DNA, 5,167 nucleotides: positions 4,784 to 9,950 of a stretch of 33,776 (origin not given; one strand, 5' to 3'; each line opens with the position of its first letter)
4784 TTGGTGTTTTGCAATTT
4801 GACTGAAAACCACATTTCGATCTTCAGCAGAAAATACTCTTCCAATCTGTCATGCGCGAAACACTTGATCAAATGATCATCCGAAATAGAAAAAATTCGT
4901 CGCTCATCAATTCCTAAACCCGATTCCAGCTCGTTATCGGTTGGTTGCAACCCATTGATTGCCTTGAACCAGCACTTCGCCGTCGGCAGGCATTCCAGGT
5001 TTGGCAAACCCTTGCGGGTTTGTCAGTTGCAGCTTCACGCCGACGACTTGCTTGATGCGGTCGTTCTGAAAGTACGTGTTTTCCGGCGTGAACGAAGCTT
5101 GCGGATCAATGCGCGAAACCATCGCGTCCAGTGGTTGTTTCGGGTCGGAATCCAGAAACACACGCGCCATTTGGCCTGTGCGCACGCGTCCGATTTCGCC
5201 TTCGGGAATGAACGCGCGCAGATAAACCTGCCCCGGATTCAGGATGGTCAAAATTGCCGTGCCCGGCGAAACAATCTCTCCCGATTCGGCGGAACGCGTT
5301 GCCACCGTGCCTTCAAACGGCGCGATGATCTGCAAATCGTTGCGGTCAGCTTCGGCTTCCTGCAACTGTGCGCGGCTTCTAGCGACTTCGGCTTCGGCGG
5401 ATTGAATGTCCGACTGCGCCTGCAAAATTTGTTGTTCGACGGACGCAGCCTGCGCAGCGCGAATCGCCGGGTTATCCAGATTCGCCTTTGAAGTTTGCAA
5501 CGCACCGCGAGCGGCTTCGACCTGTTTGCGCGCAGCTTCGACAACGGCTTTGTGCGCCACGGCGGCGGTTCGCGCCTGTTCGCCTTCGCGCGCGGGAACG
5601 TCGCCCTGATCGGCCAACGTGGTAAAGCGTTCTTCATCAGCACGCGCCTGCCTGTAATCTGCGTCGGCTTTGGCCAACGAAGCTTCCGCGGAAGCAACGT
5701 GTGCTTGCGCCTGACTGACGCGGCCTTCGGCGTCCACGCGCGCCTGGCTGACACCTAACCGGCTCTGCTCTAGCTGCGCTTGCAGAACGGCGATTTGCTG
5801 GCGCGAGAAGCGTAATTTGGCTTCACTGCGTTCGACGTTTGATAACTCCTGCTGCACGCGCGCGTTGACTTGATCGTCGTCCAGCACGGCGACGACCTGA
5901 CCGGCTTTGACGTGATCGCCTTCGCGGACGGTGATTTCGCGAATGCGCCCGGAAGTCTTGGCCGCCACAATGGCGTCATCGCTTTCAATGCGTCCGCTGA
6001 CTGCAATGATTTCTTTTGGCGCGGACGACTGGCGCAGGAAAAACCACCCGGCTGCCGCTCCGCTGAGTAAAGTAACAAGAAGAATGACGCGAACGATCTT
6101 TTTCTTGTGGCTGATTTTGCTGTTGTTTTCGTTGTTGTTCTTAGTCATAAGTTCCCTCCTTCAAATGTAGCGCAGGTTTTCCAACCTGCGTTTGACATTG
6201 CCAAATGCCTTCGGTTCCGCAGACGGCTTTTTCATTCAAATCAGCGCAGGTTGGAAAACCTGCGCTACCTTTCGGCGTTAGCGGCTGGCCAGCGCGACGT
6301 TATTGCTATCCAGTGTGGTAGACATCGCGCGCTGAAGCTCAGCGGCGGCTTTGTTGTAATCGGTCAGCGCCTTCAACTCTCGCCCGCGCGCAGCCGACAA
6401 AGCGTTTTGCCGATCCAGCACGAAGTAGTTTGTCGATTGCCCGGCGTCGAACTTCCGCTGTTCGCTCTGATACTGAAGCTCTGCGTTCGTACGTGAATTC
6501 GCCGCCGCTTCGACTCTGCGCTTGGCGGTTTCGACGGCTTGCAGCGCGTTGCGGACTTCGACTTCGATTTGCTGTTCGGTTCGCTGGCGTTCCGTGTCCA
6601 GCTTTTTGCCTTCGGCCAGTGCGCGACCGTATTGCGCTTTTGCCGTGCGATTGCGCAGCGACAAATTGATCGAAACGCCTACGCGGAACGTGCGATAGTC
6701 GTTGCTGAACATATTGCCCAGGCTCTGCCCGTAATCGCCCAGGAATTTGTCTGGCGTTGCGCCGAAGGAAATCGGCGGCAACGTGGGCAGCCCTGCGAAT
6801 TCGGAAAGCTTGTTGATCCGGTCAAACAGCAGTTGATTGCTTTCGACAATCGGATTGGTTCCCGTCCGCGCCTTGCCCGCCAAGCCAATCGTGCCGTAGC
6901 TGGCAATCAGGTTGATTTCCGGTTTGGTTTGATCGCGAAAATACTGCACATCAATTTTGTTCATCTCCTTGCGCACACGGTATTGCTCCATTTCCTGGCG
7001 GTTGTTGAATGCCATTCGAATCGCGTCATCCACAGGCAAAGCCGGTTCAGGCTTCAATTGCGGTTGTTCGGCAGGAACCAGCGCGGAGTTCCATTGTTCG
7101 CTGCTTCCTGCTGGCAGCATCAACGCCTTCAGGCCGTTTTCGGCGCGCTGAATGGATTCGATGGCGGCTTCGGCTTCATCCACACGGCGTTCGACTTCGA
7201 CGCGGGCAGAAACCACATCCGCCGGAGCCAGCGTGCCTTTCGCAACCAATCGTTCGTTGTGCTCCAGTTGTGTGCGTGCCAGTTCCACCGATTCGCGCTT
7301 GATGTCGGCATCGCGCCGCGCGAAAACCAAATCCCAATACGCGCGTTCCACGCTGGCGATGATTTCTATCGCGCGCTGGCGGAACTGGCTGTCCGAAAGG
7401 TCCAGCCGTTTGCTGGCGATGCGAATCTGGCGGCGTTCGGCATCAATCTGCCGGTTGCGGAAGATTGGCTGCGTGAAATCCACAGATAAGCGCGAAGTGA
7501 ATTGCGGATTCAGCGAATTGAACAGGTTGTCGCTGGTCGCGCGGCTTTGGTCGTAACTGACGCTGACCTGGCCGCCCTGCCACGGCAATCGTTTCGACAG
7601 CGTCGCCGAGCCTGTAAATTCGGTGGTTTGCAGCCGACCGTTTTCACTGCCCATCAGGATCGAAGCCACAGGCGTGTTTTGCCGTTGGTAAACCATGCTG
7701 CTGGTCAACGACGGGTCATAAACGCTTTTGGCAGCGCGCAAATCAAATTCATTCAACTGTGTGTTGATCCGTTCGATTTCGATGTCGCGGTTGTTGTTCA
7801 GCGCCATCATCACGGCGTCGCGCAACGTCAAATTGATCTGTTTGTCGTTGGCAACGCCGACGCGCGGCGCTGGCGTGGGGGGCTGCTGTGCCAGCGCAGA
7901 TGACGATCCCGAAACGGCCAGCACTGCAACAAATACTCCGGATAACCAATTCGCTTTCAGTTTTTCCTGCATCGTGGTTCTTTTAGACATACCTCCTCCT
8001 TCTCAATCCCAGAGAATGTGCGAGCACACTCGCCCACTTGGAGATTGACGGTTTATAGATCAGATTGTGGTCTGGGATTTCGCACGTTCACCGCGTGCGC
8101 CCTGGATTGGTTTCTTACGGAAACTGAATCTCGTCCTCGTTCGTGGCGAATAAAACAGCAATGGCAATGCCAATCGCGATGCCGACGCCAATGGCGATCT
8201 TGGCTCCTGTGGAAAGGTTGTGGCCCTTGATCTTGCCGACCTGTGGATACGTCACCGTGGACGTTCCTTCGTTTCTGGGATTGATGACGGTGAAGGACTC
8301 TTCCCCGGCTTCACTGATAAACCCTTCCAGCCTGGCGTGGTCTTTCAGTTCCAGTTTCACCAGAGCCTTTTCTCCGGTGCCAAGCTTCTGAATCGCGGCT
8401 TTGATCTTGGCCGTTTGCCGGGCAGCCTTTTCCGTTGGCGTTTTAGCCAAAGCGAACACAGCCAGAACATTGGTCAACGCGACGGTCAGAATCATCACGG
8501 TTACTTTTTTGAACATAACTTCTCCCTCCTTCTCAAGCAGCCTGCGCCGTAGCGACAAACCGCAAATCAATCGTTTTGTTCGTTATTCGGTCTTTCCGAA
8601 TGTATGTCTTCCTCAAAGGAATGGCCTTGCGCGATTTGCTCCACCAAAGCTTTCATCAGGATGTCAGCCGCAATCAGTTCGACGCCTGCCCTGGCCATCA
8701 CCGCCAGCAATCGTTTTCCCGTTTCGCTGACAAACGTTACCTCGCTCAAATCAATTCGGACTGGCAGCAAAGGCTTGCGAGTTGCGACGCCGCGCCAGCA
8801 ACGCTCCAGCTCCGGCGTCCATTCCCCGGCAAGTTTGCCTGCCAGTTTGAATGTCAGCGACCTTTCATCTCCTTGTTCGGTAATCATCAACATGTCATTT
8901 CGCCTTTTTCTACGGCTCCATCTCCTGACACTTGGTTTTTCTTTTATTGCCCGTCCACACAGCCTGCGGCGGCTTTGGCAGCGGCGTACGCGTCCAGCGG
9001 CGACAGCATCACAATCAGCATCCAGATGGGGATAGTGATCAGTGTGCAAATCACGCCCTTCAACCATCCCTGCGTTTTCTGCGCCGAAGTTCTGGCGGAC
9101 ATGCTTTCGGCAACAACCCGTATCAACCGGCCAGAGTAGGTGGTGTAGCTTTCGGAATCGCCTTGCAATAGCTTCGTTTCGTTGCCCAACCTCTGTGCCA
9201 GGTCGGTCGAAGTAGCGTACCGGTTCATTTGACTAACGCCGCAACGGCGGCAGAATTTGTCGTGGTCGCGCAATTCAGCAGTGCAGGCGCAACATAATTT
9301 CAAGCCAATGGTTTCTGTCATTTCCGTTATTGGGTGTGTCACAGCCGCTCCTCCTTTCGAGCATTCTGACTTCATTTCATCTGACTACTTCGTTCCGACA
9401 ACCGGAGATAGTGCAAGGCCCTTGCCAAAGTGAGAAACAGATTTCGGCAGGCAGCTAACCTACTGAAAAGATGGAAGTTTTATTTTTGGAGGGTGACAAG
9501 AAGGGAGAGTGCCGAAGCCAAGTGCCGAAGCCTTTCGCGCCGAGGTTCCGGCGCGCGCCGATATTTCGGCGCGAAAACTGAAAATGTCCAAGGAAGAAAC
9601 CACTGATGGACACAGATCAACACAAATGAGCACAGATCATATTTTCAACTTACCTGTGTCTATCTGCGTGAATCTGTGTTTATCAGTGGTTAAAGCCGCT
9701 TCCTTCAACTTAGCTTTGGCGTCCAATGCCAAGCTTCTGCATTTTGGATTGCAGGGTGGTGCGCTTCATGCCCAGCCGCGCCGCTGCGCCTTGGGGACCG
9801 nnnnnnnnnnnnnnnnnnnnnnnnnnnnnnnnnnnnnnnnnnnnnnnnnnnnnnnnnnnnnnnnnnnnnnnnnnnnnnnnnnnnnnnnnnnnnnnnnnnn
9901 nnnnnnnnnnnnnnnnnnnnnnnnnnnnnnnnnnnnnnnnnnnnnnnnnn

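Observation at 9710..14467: Sigma-54 activator with seven tandem GAF sensor domains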

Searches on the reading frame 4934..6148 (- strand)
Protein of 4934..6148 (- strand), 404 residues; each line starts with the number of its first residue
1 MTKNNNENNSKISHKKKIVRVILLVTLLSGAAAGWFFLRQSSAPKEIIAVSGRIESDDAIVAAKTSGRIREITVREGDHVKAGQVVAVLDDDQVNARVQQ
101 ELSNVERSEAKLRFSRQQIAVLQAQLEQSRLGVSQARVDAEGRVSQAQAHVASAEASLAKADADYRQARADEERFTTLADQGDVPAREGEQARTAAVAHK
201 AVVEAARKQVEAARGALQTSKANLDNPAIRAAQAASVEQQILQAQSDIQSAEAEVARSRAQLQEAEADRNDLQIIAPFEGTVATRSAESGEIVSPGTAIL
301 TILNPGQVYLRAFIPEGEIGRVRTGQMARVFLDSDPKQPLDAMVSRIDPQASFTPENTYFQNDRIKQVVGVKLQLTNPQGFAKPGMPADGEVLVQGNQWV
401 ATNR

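Call 8: search_protein_families(library=pfam, proteins=[window:4934-6148:-], max_evalue=0.001)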
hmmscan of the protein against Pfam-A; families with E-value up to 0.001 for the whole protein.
window:4934-6148:- (404 aa): 6 families
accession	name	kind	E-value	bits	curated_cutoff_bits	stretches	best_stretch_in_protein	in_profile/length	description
PF13437.12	HlyD_3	-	6.3e-20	72.3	22.2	1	274-360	2-87/106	HlyD family secretion protein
PF16576.10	HlyD_D23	-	1.9e-18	67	30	1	48-386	6-212/214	Barrel-sandwich domain of CusB or HlyD membrane-fusion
PF13533.13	Biotin_lipoyl_2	-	7.9e-10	38.8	29.8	1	60-90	2-32/32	Biotin-lipoyl like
PF00364.28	Biotin_lipoyl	-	7.7e-08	32.5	22.1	1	66-99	14-46/73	Biotin-requiring enzyme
PF02321.23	OEP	-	3.7e-05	24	22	1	91-171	102-181/187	Outer membrane efflux protein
PF12700.13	HlyD_2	-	0.00011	21.5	25.1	0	48-108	54-113/416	HlyD family secretion protein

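Call 77: search_protein_families(library=ncbifam, proteins=[window:4934-6148:-], max_evalue=0.00001)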
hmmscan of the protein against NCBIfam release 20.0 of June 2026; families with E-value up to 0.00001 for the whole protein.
window:4934-6148:- (404 aa): 15 families
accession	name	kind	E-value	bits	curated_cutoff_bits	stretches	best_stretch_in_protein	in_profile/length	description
TIGR01730.1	RND_mfp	subfamily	9.3e-39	133.3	94.9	2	200-396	63-248/322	efflux RND transporter periplasmic adaptor subunit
NF002939.0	PRK03598.1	equivalog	1.7e-35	122.8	393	2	144-388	84-321/332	secretion protein HlyD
TIGR00998.1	8a0101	subfamily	1e-33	116.7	390.8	1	16-336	3-269/334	EmrA/EmrK family multidrug efflux transporter periplasmic adaptor subunit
NF007785.0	PRK10476.1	equivalog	1.3e-28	99.9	376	2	229-347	166-284/347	multidrug transporter subunit MdtN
TIGR02971.1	heterocyst_DevB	subfamily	1.4e-19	70.7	129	1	51-350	4-281/327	ABC exporter membrane fusion protein, DevB family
TIGR01843.1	type_I_hlyD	subfamily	1.4e-19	70.3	208.65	1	50-391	33-395/422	HlyD family type I secretion periplasmic adaptor subunit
TIGR00999.1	8a0102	subfamily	2.8e-18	66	319.3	1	203-395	29-204/271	CzcB/NccB family metal efflux transporter periplasmic adaptor subunit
TIGR03794.1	NHLM_micro_HlyD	equivalog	1.2e-15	57.4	156.2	1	60-302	60-284/421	NHLP bacteriocin system secretion protein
NF008606.0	PRK11578.1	equivalog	2.9e-14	53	342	0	244-357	156-268/371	macrolide transporter subunit MacA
NF011715.0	PRK15136.1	equivalog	1e-12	47.4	563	1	198-333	150-277/390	multidrug efflux MFS transporter periplasmic adaptor subunit EmrA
NF007850.1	PRK10559.1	equivalog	7.5e-12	45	400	1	234-330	110-206/303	p-hydroxybenzoic acid efflux pump subunit AaeA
TIGR01000.1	bacteriocin_acc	subfamily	1.7e-08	33.8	258.85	1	216-361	262-413/457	bacteriocin secretion accessory protein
NF045904.1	RND-peri-MexE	equivalog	8.2e-07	28.2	714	0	229-303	130-203/390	multidrug efflux RND transporter periplasmic adaptor subunit MexE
NF008589.1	PRK11556.1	equivalog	1.4e-06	27.5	391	0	55-161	81-186/392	MdtA/MuxA family multidrug efflux RND transporter periplasmic adaptor subunit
NF006761.0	PRK09282.1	domain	7.9e-06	24.6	402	0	52-102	515-565/591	pyruvate carboxylase subunit B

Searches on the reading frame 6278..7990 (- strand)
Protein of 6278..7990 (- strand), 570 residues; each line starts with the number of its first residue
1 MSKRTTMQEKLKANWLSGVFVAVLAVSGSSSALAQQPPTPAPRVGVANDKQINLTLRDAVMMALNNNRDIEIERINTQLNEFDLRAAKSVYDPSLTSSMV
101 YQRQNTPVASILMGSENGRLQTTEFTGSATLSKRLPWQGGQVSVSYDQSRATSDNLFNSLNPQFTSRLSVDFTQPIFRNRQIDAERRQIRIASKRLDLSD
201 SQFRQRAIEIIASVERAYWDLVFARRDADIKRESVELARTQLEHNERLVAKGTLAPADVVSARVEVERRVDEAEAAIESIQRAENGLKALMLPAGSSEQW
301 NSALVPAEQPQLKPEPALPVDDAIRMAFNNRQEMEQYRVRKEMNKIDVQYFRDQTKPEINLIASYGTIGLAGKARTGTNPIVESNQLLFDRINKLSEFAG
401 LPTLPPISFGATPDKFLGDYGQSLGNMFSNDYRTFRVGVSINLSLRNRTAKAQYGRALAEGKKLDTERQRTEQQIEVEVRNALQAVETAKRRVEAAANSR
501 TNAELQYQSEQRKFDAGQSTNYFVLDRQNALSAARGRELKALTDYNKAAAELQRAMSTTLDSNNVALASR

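Call 8: search_protein_families(library=pfam, proteins=[window:6278-7990:-], max_evalue=0.001)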
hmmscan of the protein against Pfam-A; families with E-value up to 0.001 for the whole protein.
window:6278-7990:- (570 aa): 1 family
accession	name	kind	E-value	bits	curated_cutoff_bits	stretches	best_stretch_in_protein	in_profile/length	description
PF02321.23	OEP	-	3.9e-41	141.4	22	2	58-291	3-186/187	Outer membrane efflux protein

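Call 77: search_protein_families(library=ncbifam, proteins=[window:6278-7990:-], max_evalue=0.00001)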
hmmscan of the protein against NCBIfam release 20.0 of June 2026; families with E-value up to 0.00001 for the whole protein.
window:6278-7990:- (570 aa): 2 families
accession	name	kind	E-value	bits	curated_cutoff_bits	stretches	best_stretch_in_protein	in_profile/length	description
TIGR01844.1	type_I_sec_TolC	subfamily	6.7e-25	87.9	225.15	2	144-367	46-261/414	TolC family outer membrane protein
TIGR01845.1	outer_NodT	subfamily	2.9e-08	33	210.05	1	185-370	142-322/460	efflux transporter outer membrane subunit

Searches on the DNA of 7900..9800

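Call 90: search_rna_families(source=window, start=7900, end=9800, threshold=evalue, max_evalue=1)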
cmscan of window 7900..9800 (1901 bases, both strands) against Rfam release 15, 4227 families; matches with E-value up to 1: 6.
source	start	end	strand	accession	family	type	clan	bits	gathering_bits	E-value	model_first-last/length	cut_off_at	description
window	9603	9686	-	RF03980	mir-2012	Gene; miRNA;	-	31.2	90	0.0014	1-84/84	no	mir-2012 microRNA precursor family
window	9607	9680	-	RF03464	mir-465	Gene; miRNA;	CL00136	22.1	65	0.2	1-79/79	no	mir-465 microRNA precursor family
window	9600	9689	-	RF04176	mir-3149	Gene; miRNA;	-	21.6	100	0.56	1-83/83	no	mir-3149 microRNA precursor family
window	9609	9680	-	RF00896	mir-787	Gene; miRNA;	-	21.2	57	0.44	1-72/72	no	mir-787 microRNA precursor family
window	8184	8233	+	RF02117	FMR1-AS1_1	Gene; lncRNA;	-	16.5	40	0.72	1-56/56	no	FMR1 antisense RNA 1 conserved region 1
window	9617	9725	-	RF02041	HOTTIP_2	Gene; lncRNA;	-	12.5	80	0.18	268-374/374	no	HOXA transcript at the distal tip, conserved region 2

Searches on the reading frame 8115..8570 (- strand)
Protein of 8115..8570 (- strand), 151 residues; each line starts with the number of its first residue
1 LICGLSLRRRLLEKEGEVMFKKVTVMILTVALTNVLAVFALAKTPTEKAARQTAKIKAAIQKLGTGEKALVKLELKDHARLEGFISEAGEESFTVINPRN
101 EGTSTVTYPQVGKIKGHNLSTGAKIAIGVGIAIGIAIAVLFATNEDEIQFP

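Call 8: search_protein_families(library=pfam, proteins=[window:8115-8570:-], max_evalue=0.001)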
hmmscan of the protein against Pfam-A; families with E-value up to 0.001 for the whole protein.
window:8115-8570:- (151 aa): 0 families

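Call 52: search_protein_families(library=pfam, proteins=[window:8115-8516:-], max_evalue=1)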
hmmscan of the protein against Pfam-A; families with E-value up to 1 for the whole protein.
window:8115-8516:- (133 aa): 2 families
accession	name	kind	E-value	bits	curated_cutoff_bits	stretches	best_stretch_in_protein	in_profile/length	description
PF12732.12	YtxH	-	0.12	13.2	37.5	1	108-126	3-21/71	YtxH-like protein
PF07478.18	Dala_Dala_lig_C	-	0.12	12.3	24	1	31-101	127-195/204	D-ala D-ala ligase C-terminus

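Call 77: search_protein_families(library=ncbifam, proteins=[window:8115-8516:-], max_evalue=0.00001)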
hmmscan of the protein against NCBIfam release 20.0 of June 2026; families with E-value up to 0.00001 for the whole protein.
window:8115-8516:- (133 aa): 0 families

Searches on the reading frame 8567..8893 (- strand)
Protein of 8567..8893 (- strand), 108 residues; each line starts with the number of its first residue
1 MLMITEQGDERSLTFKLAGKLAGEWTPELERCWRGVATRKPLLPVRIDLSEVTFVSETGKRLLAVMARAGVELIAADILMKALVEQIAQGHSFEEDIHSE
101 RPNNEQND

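Call 52: search_protein_families(library=pfam, proteins=[window:8567-8893:-], max_evalue=1)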
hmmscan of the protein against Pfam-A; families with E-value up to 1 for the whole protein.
window:8567-8893:- (108 aa): 2 families
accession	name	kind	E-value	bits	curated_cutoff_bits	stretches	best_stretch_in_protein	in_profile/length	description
PF13466.11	STAS_2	-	0.0023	18.5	29.2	1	17-69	3-53/80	STAS domain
PF01740.26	STAS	-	0.0029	17.8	22.6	1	9-65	7-63/106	STAS domain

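Call 77: search_protein_families(library=ncbifam, proteins=[window:8567-8893:-], max_evalue=0.00001)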
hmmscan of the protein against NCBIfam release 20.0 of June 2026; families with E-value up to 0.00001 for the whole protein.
window:8567-8893:- (108 aa): 0 families
